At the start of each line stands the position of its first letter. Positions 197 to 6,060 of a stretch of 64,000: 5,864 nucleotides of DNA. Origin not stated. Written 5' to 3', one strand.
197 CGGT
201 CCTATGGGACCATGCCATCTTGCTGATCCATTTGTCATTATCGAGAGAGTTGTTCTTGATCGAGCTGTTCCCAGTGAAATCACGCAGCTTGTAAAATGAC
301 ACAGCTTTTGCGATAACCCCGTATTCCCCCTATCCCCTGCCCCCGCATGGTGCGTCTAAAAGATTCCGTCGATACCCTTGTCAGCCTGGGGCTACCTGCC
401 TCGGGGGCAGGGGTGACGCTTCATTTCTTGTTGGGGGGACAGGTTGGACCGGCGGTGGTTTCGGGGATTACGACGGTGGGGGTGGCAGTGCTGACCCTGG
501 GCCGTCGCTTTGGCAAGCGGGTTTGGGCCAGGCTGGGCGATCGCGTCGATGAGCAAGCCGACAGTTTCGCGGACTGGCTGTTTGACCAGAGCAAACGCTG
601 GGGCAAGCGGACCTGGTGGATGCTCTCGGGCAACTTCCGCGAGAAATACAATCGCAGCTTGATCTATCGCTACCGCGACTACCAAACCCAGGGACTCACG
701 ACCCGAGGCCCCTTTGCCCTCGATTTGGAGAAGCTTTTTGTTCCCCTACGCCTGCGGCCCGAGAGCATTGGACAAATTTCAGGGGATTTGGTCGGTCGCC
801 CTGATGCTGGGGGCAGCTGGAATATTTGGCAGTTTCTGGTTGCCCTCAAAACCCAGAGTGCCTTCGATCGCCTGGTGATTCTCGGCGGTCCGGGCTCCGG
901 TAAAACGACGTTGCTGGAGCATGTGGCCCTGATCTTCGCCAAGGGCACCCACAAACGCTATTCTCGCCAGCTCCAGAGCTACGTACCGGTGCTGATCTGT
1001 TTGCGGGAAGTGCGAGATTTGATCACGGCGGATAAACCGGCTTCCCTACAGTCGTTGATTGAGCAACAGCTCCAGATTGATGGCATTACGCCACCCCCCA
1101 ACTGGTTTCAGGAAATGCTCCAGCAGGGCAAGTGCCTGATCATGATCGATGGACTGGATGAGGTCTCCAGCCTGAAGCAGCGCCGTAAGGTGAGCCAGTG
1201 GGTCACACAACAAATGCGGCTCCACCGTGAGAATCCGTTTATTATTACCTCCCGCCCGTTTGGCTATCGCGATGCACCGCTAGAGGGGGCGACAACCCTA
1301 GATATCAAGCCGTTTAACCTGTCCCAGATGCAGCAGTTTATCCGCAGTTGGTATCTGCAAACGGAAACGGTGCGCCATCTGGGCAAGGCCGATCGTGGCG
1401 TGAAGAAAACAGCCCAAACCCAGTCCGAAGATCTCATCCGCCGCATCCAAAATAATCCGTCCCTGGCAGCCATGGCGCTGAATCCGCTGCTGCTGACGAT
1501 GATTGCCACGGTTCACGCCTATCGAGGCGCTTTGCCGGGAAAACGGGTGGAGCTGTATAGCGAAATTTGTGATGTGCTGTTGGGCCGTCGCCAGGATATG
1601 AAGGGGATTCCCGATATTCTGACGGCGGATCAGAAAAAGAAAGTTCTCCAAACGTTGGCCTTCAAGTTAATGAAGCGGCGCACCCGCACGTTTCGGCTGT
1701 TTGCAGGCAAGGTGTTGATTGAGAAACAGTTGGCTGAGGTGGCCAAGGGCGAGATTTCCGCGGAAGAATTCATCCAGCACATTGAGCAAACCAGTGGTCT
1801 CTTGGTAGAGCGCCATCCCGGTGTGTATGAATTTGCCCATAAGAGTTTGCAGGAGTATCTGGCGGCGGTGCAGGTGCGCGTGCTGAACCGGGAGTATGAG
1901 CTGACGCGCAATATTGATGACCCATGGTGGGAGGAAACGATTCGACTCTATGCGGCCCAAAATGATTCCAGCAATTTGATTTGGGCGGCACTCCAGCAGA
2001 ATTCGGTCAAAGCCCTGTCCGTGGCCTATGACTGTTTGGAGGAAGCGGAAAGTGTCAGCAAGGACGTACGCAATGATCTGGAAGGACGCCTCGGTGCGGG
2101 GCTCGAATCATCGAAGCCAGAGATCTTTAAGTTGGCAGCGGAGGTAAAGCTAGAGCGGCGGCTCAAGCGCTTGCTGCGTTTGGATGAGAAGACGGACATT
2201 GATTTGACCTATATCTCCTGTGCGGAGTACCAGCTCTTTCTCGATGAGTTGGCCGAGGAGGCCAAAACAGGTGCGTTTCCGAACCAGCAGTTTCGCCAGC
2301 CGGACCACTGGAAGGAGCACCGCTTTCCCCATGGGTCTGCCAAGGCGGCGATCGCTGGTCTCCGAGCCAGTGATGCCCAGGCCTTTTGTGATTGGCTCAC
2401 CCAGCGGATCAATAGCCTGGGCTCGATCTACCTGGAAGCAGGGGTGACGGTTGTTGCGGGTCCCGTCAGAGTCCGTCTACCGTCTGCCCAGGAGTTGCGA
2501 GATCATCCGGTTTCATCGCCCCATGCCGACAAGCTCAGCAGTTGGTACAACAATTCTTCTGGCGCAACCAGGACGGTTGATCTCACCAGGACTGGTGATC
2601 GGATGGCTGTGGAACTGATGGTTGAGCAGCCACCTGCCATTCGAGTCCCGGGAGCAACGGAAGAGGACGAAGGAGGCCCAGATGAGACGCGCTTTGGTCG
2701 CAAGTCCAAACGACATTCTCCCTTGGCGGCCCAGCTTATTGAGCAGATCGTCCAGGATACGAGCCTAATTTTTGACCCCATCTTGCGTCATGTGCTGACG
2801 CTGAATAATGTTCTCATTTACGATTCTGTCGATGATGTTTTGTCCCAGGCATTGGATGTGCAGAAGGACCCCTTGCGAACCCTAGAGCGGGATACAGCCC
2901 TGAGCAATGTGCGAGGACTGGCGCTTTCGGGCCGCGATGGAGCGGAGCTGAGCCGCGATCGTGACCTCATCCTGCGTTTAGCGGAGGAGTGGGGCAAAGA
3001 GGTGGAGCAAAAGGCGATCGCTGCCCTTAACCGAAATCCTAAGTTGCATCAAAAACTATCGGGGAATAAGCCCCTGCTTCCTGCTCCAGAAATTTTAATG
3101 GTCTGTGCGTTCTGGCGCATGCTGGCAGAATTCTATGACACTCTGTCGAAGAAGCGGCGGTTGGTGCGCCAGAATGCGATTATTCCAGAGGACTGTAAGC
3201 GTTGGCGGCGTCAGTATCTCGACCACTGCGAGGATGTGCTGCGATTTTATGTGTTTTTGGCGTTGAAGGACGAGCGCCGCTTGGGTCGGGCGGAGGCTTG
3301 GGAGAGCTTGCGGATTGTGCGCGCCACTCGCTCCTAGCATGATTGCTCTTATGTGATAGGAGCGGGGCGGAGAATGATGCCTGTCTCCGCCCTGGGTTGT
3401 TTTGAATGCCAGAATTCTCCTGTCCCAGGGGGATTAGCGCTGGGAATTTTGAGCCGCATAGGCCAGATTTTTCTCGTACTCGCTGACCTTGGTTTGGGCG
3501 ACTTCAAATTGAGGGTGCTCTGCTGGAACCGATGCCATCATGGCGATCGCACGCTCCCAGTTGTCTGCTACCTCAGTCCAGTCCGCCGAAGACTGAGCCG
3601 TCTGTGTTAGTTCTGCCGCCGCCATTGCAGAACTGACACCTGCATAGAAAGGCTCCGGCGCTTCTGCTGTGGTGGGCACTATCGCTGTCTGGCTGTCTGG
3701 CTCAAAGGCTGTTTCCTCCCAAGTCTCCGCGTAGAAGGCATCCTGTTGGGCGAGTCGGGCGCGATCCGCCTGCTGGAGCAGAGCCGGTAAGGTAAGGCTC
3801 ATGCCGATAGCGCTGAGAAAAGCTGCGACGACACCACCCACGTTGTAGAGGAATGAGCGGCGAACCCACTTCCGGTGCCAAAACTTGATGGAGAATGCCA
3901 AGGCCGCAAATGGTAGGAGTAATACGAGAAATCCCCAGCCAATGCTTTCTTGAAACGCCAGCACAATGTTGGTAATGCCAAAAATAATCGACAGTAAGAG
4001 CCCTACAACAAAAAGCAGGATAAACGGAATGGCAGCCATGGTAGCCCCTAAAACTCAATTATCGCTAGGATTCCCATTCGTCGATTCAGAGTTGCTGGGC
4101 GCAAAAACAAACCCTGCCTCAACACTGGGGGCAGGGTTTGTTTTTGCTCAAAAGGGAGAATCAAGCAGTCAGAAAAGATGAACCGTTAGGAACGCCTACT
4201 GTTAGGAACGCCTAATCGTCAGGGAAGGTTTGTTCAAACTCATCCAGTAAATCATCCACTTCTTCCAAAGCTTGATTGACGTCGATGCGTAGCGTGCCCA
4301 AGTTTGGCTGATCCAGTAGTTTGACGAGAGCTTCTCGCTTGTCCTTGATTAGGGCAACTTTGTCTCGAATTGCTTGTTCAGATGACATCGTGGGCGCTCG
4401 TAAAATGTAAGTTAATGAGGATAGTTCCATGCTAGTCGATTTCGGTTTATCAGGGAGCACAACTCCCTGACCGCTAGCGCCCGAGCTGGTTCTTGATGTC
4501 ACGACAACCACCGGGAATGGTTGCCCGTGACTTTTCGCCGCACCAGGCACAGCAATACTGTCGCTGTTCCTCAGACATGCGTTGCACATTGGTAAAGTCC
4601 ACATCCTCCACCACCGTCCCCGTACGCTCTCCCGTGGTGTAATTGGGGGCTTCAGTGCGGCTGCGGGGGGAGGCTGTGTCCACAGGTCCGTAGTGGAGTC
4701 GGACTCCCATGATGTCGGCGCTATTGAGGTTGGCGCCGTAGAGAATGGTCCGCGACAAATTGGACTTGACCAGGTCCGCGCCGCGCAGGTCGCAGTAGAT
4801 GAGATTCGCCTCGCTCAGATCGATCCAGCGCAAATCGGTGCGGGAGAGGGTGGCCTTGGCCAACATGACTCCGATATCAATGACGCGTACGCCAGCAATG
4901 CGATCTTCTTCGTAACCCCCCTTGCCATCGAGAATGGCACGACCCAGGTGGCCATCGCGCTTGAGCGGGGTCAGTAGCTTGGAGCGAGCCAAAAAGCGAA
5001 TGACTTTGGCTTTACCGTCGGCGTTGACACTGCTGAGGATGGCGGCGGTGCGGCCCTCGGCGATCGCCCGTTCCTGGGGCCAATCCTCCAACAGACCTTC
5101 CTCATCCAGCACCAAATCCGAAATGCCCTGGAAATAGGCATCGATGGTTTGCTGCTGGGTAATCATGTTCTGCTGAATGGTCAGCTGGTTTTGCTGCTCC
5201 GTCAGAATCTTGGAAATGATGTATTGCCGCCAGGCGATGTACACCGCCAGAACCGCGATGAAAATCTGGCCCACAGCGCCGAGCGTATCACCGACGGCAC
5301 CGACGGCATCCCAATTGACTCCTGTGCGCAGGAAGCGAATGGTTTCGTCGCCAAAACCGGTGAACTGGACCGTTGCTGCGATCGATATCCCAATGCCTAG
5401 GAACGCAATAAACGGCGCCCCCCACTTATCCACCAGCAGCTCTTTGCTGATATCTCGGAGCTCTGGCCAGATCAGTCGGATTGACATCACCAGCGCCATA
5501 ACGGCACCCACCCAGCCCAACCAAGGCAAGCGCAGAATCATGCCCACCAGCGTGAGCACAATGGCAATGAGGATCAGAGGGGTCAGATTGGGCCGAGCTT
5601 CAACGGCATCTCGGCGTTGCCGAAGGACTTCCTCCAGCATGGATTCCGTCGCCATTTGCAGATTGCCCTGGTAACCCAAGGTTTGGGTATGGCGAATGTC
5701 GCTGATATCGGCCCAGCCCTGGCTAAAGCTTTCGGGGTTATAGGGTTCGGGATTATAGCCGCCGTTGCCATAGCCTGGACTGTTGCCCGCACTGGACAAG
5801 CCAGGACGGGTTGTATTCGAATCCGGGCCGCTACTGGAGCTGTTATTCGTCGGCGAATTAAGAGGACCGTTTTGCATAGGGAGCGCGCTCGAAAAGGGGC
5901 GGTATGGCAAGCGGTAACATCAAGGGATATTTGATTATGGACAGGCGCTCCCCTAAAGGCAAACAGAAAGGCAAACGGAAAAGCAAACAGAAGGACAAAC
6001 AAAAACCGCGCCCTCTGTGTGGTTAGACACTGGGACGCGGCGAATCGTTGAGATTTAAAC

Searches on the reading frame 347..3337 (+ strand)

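Call 66: search_protein_families(library=pfam, proteins=[window:347-3337:+], max_evalue=0.00001)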
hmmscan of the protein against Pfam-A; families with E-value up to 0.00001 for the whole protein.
window:347-3337:+ (996 aa): 1 family
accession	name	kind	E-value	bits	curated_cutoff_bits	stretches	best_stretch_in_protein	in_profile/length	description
PF05729.18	NACHT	-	1.4e-17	64.4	26.7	1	175-335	2-163/167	NACHT domain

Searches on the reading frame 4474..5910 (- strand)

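Call 66: search_protein_families(library=pfam, proteins=[window:4474-5910:-], max_evalue=0.00001)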
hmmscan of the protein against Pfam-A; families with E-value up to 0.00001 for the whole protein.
window:4474-5910:- (478 aa): 1 family
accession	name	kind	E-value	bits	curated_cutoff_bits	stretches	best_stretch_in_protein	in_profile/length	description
PF00805.28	Pentapeptide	-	5.7e-16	58.2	20.2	2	368-405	1-38/40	Pentapeptide repeats (8 copies)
